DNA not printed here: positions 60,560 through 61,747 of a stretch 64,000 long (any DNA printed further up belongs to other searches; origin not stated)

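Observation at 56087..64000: Type I R-M operon in which four of seven genes are non-R-M cargo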

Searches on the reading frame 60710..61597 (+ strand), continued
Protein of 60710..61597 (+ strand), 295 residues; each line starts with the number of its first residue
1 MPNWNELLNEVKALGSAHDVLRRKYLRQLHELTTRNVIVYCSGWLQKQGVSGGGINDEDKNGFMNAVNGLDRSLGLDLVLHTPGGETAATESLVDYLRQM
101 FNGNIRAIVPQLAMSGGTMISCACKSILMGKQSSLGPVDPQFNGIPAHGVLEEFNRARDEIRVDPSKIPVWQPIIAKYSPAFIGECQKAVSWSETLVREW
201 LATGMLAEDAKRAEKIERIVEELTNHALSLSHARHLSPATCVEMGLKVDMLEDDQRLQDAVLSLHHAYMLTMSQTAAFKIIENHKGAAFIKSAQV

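Call 34: search_protein_families(library=pfam, proteins=[L009:12242-12751:+, L034:3903-4466:+, L034:4562-6433:-, L034:11028-11915:+, L034:13392-15221:+, L010:1634-4249:+, L010:4268-9541:+, L010:11021-13642:+, L007:8805-9656:+, L007:11190-12266:+], max_evalue=0.001)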
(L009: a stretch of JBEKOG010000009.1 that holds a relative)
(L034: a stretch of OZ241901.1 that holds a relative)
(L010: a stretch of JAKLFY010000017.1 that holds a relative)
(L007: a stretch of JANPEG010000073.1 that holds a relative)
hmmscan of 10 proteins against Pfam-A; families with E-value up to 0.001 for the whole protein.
L009:12242-12751:+ (169 aa): 0 families

L034:3903-4466:+ (187 aa): 0 families

L034:4562-6433:- (623 aa): 0 families

L034:11028-11915:+ (295 aa): 2 families
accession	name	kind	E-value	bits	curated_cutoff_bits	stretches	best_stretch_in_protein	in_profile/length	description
PF08862.16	DUF1829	-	3.4e-31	108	22.2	1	200-286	1-87/87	Domain of unknown function DUF1829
PF08861.15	DUF1828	-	1.1e-27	96.6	22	1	74-162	1-91/91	Domain of unknown function DUF1828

L034:13392-15221:+ (609 aa): 0 families

L010:1634-4249:+ (871 aa): 1 family
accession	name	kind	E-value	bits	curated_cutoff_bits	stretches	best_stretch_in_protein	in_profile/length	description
PF00082.27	Peptidase_S8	-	2.9e-23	83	21.8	1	320-647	3-274/288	Subtilase family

L010:4268-9541:+ (1757 aa): 4 families
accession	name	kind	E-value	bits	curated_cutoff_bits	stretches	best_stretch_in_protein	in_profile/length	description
PF00270.35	DEAD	-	1.7e-22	80.3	26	1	111-300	2-161/167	DEAD/DEAH box helicase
PF09369.15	MZB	-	1.8e-08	35.4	24.2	1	1519-1606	1-80/80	MrfA Zn-binding domain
PF00271.37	Helicase_C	-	4e-08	33.9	23.5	1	1002-1071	53-110/110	Helicase conserved C-terminal domain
PF04851.21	ResIII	-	3.3e-05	24.3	22.5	1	109-269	4-140/164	Type III restriction enzyme, res subunit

L010:11021-13642:+ (873 aa): 3 families
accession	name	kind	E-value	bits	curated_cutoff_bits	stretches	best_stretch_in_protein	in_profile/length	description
PF03235.19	GmrSD_N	-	6.4e-32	111.7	33.2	1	9-224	2-199/199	GmrSD restriction endonuclease, N-terminal domain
PF07510.16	GmrSD_C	-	2e-22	80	23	1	409-547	1-137/138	GmrSD restriction endonucleases, C-terminal domain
PF14088.11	DUF4268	-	5.9e-19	68.9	27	2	582-713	2-138/140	Domain of unknown function (DUF4268)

L007:8805-9656:+ (283 aa): 1 family
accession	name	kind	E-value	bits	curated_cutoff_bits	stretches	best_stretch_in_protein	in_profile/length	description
PF01844.29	HNH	-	1.5e-07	31.9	21.4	1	195-239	3-46/47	HNH endonuclease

L007:11190-12266:+ (358 aa): 1 family
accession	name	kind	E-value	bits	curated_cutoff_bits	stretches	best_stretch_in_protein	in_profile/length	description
PF13289.12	SIR2_2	-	2.5e-10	41.1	24.5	1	200-326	31-133/141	SIR2-like domain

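Call 37: search_protein_families(library=pfam, alignment_id=A1, max_evalue=0.0001)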
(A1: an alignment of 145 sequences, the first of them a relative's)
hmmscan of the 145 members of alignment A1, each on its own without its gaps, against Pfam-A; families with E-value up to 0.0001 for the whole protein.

A. member 1, L006:10885-11253:- (122 aa): 0 families

B. families by the number of members that match (of 145 scanned): 175 families (the first 25 are shown)
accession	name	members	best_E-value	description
PF22569.1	DCD_C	2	8.5e-78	2'-deoxycytidine 5'-triphosphate deaminase (DCD), C-terminal domain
PF06559.16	DCD_N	2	1.5e-74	2'-deoxycytidine 5'-triphosphate deaminase (DCD) N-terminal domain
PF22769.1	DCD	2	8.5e-67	dCTP deaminase-like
PF00496.27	SBP_bac_5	2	2.1e-53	Bacterial extracellular solute-binding proteins, family 5 Middle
PF00144.29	Beta-lactamase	2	1.1e-48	Beta-lactamase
PF00589.27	Phage_integrase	2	3.1e-41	Phage integrase family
PF03235.19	GmrSD_N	2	6.3e-32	GmrSD restriction endonuclease, N-terminal domain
PF10621.14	FpoO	2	2e-30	F420H2 dehydrogenase subunit FpoO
PF01663.27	Phosphodiest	2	2.2e-26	Type I phosphodiesterase / nucleotide pyrophosphatase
PF07510.16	GmrSD_C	2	8.7e-24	GmrSD restriction endonucleases, C-terminal domain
PF00383.29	dCMP_cyt_deam_1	2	6.5e-23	Cytidine and deoxycytidylate deaminase zinc-binding region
PF14088.11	DUF4268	2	1.7e-20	Domain of unknown function (DUF4268)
PF07669.17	Eco57I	2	9.9e-19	Eco57I restriction-modification methylase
PF01408.29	GFO_IDH_MocA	2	1.9e-17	Oxidoreductase family, NAD-binding Rossmann fold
PF14437.12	MafB19-deam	2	9e-15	MafB19-like deaminase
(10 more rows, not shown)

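Call 38: search_protein_families(library=padloc, alignment_id=A1, max_evalue=0.00001)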
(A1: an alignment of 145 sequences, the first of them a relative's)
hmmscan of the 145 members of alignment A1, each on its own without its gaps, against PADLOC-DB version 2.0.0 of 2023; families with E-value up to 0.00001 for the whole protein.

A. member 1, L006:10885-11253:- (122 aa): 0 families

B. families by the number of members that match (of 145 scanned): 276 families (the first 25 are shown)
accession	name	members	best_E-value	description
PDLC04134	mad2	3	5.4e-20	mads_2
PDLC02693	Orf5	2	6.6e-153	Orf5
PDLC03089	Specificity_I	2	4.7e-79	Type I specificity subunit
PDLC03172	Specificity_I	2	6.4e-76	Type I specificity subunit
PDLC03168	Specificity_I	2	5e-74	Type I specificity subunit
PDLC03100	Specificity_I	2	1.1e-69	Type I specificity subunit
PDLC03086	Specificity_I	2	1.8e-69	Type I specificity subunit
PDLC04157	HEC-06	2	7.5e-63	-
PDLC04155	HEC-06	2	6.7e-62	-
PDLC04154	HEC-06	2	1.2e-57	-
PDLC03092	Specificity_I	2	1.1e-56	Type I specificity subunit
PDLC03099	Specificity_I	2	2e-55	Type I specificity subunit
PDLC03074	Specificity_I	2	6e-55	Type I specificity subunit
PDLC02687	Orf5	2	3.1e-50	Orf5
PDLC03068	Specificity_I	2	3.4e-49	Type I specificity subunit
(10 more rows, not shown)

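Call 59: search_solved_structures(query=window:60710-61597:+, max_evalue=1)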
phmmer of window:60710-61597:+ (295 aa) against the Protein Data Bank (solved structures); distinct sequences matched with E-value up to 1: 3.
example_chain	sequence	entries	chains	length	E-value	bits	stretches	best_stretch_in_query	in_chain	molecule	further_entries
1y7o_A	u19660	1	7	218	0.51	12.7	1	70-123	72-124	ATP-dependent Clp protease proteolytic subunit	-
6o01_A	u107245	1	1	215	0.74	12.2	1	204-261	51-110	Non-structural protein 1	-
4opa_B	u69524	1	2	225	0.83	12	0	204-259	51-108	Nonstructural protein 1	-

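Call 63: search_protein_families(library=pfam, proteins=[L066:7931-8914:-, L025:9-968:+, L054:3072-5009:+, L074:14252-15226:-, L011:2-2788:+, L015:19558-20517:+, L059:133-828:+, L050:7308-8714:+, L044:2896-3672:-, L074:15248-16237:-], max_evalue=0.001)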
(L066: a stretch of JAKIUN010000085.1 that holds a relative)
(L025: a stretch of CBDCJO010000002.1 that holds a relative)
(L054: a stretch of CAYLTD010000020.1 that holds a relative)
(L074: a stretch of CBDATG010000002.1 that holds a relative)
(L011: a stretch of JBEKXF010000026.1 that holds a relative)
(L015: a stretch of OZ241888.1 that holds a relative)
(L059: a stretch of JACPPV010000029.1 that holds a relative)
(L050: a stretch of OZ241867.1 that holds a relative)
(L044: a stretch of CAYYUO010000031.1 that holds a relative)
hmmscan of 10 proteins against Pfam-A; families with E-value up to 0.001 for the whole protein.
L066:7931-8914:- (327 aa): 3 families
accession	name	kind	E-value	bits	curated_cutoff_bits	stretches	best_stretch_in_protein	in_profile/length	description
PF00589.27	Phage_integrase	-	3.1e-41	141.4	27.1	1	113-314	2-170/172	Phage integrase family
PF13495.12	Phage_int_SAM_4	-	4e-22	78.9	27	1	10-96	1-84/85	Phage integrase, N-terminal SAM-like domain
PF16795.10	Phage_integr_3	-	8e-05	23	27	0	250-305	86-137/161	Archaeal phage integrase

L025:9-968:+ (319 aa): 1 family
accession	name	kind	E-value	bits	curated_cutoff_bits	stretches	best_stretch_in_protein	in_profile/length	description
PF01420.25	Methylase_S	-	6e-13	49.8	22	1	80-244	1-158/168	Type I restriction modification DNA specificity domain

L054:3072-5009:+ (645 aa): 7 families
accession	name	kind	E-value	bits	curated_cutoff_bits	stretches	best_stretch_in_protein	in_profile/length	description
PF02384.22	N6_Mtase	-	3.9e-59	200.9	20.4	1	149-457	2-303/311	N-6 DNA Methylase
PF12161.14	HsdM_N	-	3.3e-16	60.6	24.5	1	6-142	1-135/135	HsdM N-terminal domain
PF01170.24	UPF0020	-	4.4e-11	43.3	22.3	1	181-303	18-146/197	RMKL-like, methyltransferase domain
PF01420.25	Methylase_S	-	3.2e-09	37.7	22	1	465-620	3-158/168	Type I restriction modification DNA specificity domain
PF07669.17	Eco57I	-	1.5e-07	32.1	25.3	1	269-363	69-165/171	Eco57I restriction-modification methylase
PF20473.4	MmeI_Mtase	-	1.1e-05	25.1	27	0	195-255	23-85/259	MmeI, DNA-methyltransferase domain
PF13847.12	Methyltransf_31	-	0.00029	21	27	1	191-334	3-113/145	Methyltransferase domain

L074:14252-15226:- (324 aa): 3 families
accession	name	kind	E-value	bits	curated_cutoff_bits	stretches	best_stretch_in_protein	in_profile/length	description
PF00005.33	ABC_tran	-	1.5e-25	90.8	25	1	25-183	2-137/137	ABC transporter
PF08352.17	oligo_HPY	-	7.3e-21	74.8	27.1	1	234-297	1-65/65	Oligopeptide/dipeptide transporter, C-terminal region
PF13304.12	AAA_21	-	3.4e-05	24.5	27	0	150-218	233-303/304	AAA domain, putative AbiEii toxin, Type IV TA system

L011:2-2788:+ (928 aa): 19 families
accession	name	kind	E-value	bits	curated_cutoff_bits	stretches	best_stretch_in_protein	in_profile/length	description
PF00069.31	Pkinase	-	6.4e-48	163.9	31.7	1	3-205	51-259/263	Protein kinase domain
PF07714.23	PK_Tyr_Ser-Thr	-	1.1e-30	107.2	23.1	1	4-200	55-251/258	Protein tyrosine and serine/threonine kinase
PF07719.23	TPR_2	-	6.5e-20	70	27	1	876-905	1-30/34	Tetratricopeptide repeat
PF13432.12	TPR_16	-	3.5e-17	62.9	32.7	2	840-903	2-58/65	Tetratricopeptide repeat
PF13424.12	TPR_12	-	2e-16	60.4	30.1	1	800-861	9-71/77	Tetratricopeptide repeat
PF13181.12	TPR_8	-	2.7e-16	58.7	25.7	0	876-904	1-29/34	Tetratricopeptide repeat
PF13428.12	TPR_14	-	3.2e-12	46.3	23.5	0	506-536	8-37/44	Tetratricopeptide repeat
PF00515.34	TPR_1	-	4.2e-11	42.6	27.8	0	876-901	1-26/34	Tetratricopeptide repeat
PF14559.12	TPR_19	-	2.1e-10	41.2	25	0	805-862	2-52/68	Tetratricopeptide repeat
PF13414.12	TPR_11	-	8.9e-09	35.3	26.8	0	442-477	7-42/42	TPR repeat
PF13431.12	TPR_17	-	1.4e-08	34.8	24.4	0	452-481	2-31/34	Tetratricopeptide repeat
PF13174.12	TPR_6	-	1.7e-08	35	26.3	0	879-905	3-29/33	Tetratricopeptide repeat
PF13176.12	TPR_7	-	4.1e-07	30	27.9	0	840-863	4-29/36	Tetratricopeptide repeat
PF03109.22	ABC1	-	2e-05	24.3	22.9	1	25-103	143-220/244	ABC1 atypical kinase-like domain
PF01636.29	APH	-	2.4e-05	24.7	23.2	0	50-97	148-197/239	Phosphotransferase enzyme family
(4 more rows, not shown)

L015:19558-20517:+ (319 aa): 2 families
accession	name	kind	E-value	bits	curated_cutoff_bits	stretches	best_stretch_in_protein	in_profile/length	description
PF00528.27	BPD_transp_1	-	4.2e-40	137.9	26.4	1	118-317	1-183/184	Binding-protein-dependent transport system inner membrane component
PF19300.4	BPD_transp_1_N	-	2.1e-09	38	23.8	1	1-107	1-114/114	Binding-prot-dependent transport system membrane comp, N-term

L059:133-828:+ (231 aa): 5 families
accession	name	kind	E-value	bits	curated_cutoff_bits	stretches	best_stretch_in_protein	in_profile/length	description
PF00072.30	Response_reg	-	1.9e-28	99.3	30.2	1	12-124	1-111/111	Response regulator receiver domain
PF00196.25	GerE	-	5.7e-21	74.3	23.5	1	159-214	2-57/57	Bacterial regulatory proteins, luxR family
PF13384.12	HTH_23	-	2.6e-06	27.5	24.6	1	163-193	6-36/50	Homeodomain-like domain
PF08281.18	Sigma70_r4_2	-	3.3e-05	23.9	25.7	1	159-195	10-47/54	Sigma-70, region 4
PF07638.17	Sigma70_ECF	-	0.00065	20.1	21.1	0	160-203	136-180/185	ECF sigma factor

L050:7308-8714:+ (468 aa): 3 families
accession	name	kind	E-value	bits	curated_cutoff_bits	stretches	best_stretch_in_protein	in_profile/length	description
PF00884.28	Sulfatase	-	2.4e-56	191.7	25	1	4-355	1-300/301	Sulfatase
PF16347.10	SGSH_C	-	3.9e-20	73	29.3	1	311-453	8-153/154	N-sulphoglucosamine sulphohydrolase, C-terminal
PF01663.27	Phosphodiest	-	2.4e-12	47.5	23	1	7-298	2-226/342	Type I phosphodiesterase / nucleotide pyrophosphatase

L044:2896-3672:- (258 aa): 4 families
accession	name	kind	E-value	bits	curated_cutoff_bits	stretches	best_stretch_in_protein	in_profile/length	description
PF13561.12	adh_short_C2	-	7.8e-65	219.2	27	1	15-246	6-236/236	Enoyl-(Acyl carrier protein) reductase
PF00106.31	adh_short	-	2e-47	161.7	26.6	1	6-193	1-188/195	short chain dehydrogenase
PF08659.16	KR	-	2.1e-10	41.3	22.6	1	8-168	3-163/180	KR domain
PF23441.1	SDR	-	0.00022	21.2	27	1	64-192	70-199/258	SDR-like rossmann domain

L074:15248-16237:- (329 aa): 1 family
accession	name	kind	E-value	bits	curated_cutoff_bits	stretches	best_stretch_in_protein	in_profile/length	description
PF00528.27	BPD_transp_1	-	4e-24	85.8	26.4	1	136-327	1-184/184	Binding-protein-dependent transport system inner membrane component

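Call 75: search_dna_similar(query=window:60710-61597:+, collection=plasmids, mode=protein, max_rows=15)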
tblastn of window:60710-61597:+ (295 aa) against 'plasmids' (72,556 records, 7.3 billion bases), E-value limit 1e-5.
Records with a match: 41; places in all: 41; records where one place covers at least 80% of the query: 6.
Best place of each record, by identity: <60% 41.
By first word of the organism name: Thermus 6; Rhizobium 5; Brucella 5; Methylocystis 4; Escherichia 3; Agrobacterium 3; Roseomonas 2; Paracoccus 2; Acidiphilium 1; Pseudomonas 1; and 9 more.
By predicted mobility (MOB-suite, as given by PLSDB): non-mobilizable 26; conjugative 13; mobilizable 2.
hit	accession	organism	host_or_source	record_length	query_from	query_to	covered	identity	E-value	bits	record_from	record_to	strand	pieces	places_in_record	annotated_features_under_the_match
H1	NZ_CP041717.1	Acidiphilium multivorum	Cell culture,activated sludge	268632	1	291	99%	50.8%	1e-96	318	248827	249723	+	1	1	hypothetical protein (x2)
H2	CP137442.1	Pseudomonas aeruginosa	Homo sapiens,urine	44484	1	291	99%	46.8%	6e-86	287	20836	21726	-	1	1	ATP-dependent Clp protease proteolytic subunit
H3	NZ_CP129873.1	Klebsiella pneumoniae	Homo sapiens,whole organism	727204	1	295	100%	43.5%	5e-64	224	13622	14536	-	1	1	periplasmic serine protease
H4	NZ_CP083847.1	Enterobacter asburiae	Homo sapiens,sputum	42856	1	272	87%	48.9%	4e-59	275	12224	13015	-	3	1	none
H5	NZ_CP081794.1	Escherichia coli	-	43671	22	293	92%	26.1%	3e-9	65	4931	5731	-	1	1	serine protease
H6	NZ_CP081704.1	Escherichia coli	-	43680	22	293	92%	26.1%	3e-9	65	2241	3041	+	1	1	serine protease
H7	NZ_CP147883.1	Roseomonas mucosa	-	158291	55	253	67%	32.2%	3e-7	79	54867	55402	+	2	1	none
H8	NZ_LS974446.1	Ciceribacter selenitireducens ATCC BAA-1503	-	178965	55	253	67%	31.3%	5e-11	71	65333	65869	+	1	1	ATP-dependent Clp protease proteolytic subunit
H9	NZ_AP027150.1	Methylocystis bryophila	-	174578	22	251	78%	26.8%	2e-13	77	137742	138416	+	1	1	hypothetical protein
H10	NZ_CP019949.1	Methylocystis bryophila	-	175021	22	251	78%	26.8%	2e-13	77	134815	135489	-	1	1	hypothetical protein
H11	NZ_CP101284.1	Phenylobacterium sp. LH3H17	-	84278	55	254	68%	30.8%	2e-16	87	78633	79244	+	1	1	hypothetical protein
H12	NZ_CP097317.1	Leptospira interrogans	bovine,bacterial culture,vaginal mucus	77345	71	295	76%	26.6%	5e-16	86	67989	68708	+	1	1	peptidase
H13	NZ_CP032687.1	Rhizobium sp. CCGE531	Phaseolus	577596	22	255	79%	25.5%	1e-13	78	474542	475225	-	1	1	hypothetical protein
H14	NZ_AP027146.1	Methylocystis iwaonis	-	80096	22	251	78%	24.1%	7e-12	73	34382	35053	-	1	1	hypothetical protein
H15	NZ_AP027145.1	Methylocystis iwaonis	-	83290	22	251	78%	24.1%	7e-12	73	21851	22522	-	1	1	hypothetical protein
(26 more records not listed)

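Call 76: search_dna_similar(query=window:60710-61597:+, collection=phages, mode=protein, max_rows=10)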
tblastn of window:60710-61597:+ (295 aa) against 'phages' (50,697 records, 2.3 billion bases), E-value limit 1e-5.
Records with a match: 7; places in all: 7; records where one place covers at least 80% of the query: 7.
Best place of each record, by identity: <60% 7.
By first word of the organism name: Porphyromonas 5; Shewanella 1; Gordonia 1.
By host as written in the record: Porphyromonas gingivalis F0568 1; Porphyromonas gingivalis D83T3 1; Porphyromonas gingivalis Kyudai-3 1; Porphyromonas gingivalis KCOM 2803 1; Porphyromonas gingivalis KCOM 2799 1; Shewanella sp. M16 1; Gordonia terrae 3612 1.
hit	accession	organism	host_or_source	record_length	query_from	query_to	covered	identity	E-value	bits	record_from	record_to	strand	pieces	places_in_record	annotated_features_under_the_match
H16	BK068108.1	Porphyromonas phage phage027a_F0568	Porphyromonas gingivalis F0568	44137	1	292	99%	48.5%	5e-90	298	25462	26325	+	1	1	hypothetical protein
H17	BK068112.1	Porphyromonas phage phage031a_D83T3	Porphyromonas gingivalis D83T3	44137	1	292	99%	48.5%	5e-90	298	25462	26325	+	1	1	hypothetical protein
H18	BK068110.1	Porphyromonas phage phage029a_Kyudai3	Porphyromonas gingivalis Kyudai-3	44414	1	292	99%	48.5%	5e-90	298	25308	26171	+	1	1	hypothetical protein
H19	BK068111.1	Porphyromonas phage phage030a_KCOM2803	Porphyromonas gingivalis KCOM 2803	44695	1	292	99%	48.5%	5e-90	298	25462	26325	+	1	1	hypothetical protein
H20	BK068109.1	Porphyromonas phage phage028a_KCOM2799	Porphyromonas gingivalis KCOM 2799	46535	1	292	99%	48.5%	5e-90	298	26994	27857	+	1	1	hypothetical protein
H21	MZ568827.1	Shewanella phage vB_SspS_MuM16-1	Shewanella sp. M16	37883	1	290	98%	45.2%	3e-81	273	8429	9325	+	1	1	serine protease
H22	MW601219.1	Gordonia phage BeeGee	Gordonia terrae 3612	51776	1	291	99%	37.2%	8e-59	208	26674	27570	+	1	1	31: hypothetical protein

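Call 77: get_annotated_region(hit=H21, flank=4000)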
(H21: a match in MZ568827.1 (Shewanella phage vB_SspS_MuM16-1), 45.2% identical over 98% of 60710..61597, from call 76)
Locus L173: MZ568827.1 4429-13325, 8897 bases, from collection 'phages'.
description: Shewanella phage vB_SspS_MuM16-1, complete genome.
organism: Shewanella phage vB_SspS_MuM16-1 (NCBI taxid 2866687)
taxonomy: Viruses; Duplodnaviria; Heunggongvirae; Uroviricota; Caudoviricetes
host: Shewanella sp. M16; source: arsenic-containing microbial mats; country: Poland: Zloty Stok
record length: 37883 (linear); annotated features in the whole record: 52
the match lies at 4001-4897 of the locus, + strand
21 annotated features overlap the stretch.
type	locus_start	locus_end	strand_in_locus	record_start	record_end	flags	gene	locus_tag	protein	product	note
CDS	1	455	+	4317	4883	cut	-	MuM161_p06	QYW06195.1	helix-turn-helix domain-containing protein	-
CDS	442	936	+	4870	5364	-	-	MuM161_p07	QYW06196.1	helix-turn-helix domain-containing protein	-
CDS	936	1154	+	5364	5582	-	-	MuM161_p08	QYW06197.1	hypothetical protein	-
CDS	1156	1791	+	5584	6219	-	-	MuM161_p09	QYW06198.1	hypothetical protein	-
CDS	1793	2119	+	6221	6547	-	-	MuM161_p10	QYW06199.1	hypothetical protein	-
CDS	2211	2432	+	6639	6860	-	-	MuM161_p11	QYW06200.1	hypothetical protein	-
CDS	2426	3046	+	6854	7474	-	-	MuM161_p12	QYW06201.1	regulatory protein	regulatory protein Gem A, Mup16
CDS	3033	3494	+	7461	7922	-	-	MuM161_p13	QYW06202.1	regulator of late transcription protein C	regulator of late transcription protein C, Mup21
CDS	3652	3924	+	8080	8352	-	-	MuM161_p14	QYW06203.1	hypothetical protein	-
CDS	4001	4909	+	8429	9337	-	-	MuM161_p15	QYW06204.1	serine protease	-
CDS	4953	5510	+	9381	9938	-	-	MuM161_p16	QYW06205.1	hypothetical protein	-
CDS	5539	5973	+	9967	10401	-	-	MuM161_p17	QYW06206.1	hypothetical protein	-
CDS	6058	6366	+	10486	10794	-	-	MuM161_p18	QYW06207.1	hypothetical protein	protein, Mup18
CDS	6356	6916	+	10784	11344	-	-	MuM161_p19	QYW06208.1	lysozyme R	-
CDS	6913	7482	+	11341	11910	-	-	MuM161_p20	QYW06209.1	spanin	-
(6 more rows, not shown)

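Call 78: get_annotated_region(hit=H22, flank=4000)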
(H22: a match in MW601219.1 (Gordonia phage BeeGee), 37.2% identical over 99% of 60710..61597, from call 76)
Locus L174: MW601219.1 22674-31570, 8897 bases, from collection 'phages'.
description: Gordonia phage BeeGee, complete genome.
organism: Gordonia phage BeeGee (NCBI taxid 2816464)
taxonomy: Viruses; Duplodnaviria; Heunggongvirae; Uroviricota; Caudoviricetes
host: Gordonia terrae 3612; source: -; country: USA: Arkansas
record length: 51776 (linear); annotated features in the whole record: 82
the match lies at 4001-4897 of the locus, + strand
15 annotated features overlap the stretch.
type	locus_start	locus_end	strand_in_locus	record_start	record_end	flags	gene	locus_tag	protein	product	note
CDS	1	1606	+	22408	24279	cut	27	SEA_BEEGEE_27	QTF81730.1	hypothetical protein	-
CDS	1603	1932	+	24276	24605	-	28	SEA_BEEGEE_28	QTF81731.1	hypothetical protein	-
CDS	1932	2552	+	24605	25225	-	29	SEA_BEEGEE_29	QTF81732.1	hypothetical protein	-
CDS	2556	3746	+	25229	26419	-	30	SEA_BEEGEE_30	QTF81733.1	minor tail protein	-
CDS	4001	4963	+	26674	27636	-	31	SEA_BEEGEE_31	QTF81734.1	hypothetical protein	-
CDS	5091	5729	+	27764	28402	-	32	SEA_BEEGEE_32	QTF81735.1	hypothetical protein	-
CDS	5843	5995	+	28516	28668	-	33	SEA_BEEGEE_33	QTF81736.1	hypothetical protein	-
CDS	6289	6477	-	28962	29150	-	34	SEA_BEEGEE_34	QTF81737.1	hypothetical protein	-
CDS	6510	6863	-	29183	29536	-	35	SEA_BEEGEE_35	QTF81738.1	hypothetical protein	-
CDS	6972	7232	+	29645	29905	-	36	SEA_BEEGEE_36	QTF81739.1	hypothetical protein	-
CDS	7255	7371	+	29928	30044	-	37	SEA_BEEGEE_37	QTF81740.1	membrane protein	-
CDS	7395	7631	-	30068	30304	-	38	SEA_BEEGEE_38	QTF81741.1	helix-turn-helix DNA binding domain protein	-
CDS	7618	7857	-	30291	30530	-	39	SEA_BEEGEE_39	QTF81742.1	hypothetical protein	-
CDS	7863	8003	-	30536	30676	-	40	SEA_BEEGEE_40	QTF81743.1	membrane protein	-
CDS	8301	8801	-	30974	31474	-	41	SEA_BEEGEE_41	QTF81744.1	hypothetical protein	-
